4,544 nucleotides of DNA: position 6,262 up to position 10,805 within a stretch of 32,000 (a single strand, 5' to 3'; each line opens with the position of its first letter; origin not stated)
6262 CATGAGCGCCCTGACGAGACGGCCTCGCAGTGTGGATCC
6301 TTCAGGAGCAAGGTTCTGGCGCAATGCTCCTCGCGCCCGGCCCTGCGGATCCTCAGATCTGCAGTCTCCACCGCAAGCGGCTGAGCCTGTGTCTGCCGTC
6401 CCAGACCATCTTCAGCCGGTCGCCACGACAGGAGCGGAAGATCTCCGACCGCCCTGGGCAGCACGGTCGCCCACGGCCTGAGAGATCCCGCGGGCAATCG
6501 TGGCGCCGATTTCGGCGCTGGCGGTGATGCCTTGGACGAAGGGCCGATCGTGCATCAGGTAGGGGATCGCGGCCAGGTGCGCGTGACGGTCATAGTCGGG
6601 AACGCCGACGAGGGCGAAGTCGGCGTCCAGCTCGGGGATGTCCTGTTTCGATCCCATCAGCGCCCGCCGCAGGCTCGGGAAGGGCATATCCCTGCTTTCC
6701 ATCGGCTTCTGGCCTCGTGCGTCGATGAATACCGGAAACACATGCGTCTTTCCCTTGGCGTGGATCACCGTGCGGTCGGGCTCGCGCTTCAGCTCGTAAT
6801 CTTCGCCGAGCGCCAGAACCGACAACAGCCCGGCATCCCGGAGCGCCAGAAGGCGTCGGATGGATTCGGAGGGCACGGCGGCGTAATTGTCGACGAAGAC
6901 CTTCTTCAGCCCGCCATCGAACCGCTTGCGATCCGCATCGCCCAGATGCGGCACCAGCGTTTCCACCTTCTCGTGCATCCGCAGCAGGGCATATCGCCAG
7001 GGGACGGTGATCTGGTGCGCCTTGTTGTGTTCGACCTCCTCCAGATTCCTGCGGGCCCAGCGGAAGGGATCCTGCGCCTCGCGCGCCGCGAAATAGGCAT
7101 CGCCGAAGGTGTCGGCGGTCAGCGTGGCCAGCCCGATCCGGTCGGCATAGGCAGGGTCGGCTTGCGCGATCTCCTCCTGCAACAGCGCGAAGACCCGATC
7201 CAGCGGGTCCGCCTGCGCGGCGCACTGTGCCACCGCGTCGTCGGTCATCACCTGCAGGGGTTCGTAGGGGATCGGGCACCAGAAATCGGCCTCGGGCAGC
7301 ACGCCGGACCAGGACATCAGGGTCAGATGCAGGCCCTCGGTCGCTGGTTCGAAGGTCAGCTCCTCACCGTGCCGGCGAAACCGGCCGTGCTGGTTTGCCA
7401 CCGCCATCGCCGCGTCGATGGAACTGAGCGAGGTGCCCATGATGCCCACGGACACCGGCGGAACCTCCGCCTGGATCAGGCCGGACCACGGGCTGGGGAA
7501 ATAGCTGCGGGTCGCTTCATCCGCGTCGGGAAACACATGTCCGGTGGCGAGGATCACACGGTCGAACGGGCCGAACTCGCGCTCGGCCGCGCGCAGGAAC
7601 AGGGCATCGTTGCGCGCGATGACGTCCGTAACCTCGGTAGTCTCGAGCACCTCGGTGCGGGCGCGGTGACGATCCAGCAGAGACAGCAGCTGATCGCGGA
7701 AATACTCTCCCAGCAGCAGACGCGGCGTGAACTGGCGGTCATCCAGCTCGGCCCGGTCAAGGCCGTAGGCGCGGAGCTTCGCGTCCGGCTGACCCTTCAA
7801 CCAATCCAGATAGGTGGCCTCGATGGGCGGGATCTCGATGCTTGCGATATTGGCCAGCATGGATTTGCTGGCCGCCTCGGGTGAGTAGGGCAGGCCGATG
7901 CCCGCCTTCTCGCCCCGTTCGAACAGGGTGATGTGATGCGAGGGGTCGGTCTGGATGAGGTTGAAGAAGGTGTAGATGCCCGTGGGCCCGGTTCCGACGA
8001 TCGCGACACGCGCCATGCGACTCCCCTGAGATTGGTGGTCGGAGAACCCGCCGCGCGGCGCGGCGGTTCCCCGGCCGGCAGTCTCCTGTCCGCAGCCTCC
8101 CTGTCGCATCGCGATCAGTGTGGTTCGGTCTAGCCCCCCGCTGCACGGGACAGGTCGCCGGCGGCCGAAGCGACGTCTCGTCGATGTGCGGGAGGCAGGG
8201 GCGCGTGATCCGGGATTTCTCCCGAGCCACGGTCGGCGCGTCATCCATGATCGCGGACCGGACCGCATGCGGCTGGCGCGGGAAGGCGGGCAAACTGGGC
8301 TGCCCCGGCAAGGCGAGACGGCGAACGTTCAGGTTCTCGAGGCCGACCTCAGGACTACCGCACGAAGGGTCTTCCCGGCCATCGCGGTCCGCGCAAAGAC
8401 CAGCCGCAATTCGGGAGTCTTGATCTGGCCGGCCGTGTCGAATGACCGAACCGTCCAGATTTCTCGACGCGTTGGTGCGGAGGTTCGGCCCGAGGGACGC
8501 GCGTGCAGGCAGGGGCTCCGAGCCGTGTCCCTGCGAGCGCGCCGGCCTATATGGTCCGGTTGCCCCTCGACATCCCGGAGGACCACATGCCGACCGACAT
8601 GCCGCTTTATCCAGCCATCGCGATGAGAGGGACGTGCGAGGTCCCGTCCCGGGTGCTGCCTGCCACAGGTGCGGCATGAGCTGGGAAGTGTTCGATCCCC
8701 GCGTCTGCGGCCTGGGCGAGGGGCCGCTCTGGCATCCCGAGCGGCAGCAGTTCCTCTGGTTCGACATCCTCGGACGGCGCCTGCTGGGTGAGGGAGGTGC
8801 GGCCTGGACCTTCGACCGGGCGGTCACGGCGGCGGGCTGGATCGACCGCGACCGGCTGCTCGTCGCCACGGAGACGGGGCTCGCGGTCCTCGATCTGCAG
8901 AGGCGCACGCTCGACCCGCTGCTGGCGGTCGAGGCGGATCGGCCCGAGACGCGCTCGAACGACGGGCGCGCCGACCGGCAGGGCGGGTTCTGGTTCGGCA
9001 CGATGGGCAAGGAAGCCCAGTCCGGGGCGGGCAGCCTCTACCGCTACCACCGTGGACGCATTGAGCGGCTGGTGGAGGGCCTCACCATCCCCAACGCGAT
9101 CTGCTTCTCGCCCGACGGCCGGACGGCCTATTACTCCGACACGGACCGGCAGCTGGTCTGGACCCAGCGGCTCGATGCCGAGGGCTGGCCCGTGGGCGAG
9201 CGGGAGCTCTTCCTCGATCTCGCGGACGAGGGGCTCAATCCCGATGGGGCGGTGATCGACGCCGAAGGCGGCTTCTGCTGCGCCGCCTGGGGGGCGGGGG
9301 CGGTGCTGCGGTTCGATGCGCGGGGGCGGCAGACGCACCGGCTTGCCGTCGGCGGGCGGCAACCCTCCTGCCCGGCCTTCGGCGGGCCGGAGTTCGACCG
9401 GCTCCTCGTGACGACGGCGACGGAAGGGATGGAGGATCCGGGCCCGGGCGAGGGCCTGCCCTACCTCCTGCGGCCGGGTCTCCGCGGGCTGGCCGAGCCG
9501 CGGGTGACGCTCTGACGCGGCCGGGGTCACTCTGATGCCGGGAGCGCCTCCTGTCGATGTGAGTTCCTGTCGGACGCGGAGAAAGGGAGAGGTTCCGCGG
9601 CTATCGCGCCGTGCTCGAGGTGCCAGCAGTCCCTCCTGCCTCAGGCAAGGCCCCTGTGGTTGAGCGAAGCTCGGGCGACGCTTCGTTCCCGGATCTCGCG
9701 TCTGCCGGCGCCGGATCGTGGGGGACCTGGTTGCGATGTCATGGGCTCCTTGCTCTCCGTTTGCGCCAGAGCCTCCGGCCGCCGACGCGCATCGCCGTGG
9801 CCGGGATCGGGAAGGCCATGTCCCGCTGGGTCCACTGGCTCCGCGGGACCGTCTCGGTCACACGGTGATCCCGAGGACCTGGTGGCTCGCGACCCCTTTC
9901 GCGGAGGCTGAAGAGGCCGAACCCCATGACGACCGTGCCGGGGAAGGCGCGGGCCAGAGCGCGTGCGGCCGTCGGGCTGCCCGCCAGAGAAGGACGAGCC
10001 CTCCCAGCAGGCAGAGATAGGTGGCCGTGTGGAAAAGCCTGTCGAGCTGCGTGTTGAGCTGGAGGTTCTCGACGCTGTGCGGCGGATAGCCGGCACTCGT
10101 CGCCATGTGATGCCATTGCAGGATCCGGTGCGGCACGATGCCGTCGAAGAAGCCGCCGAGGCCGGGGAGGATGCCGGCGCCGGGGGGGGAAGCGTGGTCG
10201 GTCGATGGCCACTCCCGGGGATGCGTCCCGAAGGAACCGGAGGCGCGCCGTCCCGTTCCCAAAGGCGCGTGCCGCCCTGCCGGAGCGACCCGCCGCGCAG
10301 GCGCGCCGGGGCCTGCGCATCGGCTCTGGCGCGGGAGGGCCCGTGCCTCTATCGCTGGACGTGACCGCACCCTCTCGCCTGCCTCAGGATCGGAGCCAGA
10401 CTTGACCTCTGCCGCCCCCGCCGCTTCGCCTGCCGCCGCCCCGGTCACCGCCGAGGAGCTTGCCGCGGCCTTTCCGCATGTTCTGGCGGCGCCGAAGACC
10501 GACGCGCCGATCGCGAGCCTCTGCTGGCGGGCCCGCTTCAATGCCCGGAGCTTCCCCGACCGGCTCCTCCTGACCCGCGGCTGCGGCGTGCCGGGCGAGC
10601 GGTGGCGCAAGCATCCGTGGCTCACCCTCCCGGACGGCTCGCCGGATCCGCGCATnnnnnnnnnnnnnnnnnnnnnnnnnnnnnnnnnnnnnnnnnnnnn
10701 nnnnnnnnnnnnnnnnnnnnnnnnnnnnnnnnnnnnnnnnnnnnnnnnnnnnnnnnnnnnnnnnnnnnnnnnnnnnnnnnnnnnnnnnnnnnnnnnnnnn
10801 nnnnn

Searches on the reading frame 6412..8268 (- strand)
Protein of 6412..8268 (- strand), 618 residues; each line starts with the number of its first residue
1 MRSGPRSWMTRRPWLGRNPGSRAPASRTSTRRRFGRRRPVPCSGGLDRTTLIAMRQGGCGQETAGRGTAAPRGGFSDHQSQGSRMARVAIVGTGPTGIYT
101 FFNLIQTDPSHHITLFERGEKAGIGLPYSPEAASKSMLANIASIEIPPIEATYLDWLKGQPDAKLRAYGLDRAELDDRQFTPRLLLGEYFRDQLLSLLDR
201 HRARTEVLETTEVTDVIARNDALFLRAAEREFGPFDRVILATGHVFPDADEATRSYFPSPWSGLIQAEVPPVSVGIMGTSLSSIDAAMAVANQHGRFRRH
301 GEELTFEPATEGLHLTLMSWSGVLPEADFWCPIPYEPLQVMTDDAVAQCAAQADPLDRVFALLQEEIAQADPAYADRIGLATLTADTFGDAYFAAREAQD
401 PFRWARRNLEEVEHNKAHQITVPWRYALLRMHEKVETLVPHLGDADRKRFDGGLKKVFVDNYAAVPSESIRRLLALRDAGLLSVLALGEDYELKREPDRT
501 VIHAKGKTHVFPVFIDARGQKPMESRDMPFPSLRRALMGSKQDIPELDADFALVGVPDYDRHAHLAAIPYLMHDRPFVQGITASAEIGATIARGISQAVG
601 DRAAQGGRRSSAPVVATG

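Call 21: search_protein_families(library=pfam, proteins=[window:6412-8268:-], max_evalue=0.001)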
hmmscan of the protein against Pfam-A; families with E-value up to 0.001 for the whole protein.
window:6412-8268:- (618 aa): 2 families
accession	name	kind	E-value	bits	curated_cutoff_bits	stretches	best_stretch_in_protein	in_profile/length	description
PF13454.12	NAD_binding_9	-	9.8e-29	100.8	21.8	1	89-244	1-154/155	FAD-NAD(P)-binding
PF07992.20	Pyr_redox_2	-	9.7e-06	25.6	26.1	1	87-289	2-160/291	Pyridine nucleotide-disulphide oxidoreductase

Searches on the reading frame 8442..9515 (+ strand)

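Call 21: search_protein_families(library=pfam, proteins=[window:8442-9515:+], max_evalue=0.001)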
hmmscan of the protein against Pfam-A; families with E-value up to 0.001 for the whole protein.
window:8442-9515:+ (357 aa): 1 family
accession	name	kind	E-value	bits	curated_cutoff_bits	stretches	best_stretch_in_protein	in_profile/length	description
PF08450.18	SGL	-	1.8e-68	231.2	26.3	1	91-327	1-246/246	SMP-30/Gluconolactonase/LRE-like region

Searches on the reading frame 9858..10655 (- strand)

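Call 21: search_protein_families(library=pfam, proteins=[window:9858-10655:-], max_evalue=0.001)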
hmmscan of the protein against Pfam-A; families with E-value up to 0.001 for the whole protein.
window:9858-10655:- (265 aa): 1 family
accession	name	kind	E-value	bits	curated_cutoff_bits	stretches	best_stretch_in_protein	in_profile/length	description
PF10002.14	DUF2243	-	2.3e-19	70.4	25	1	165-263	8-106/140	Predicted membrane protein (DUF2243)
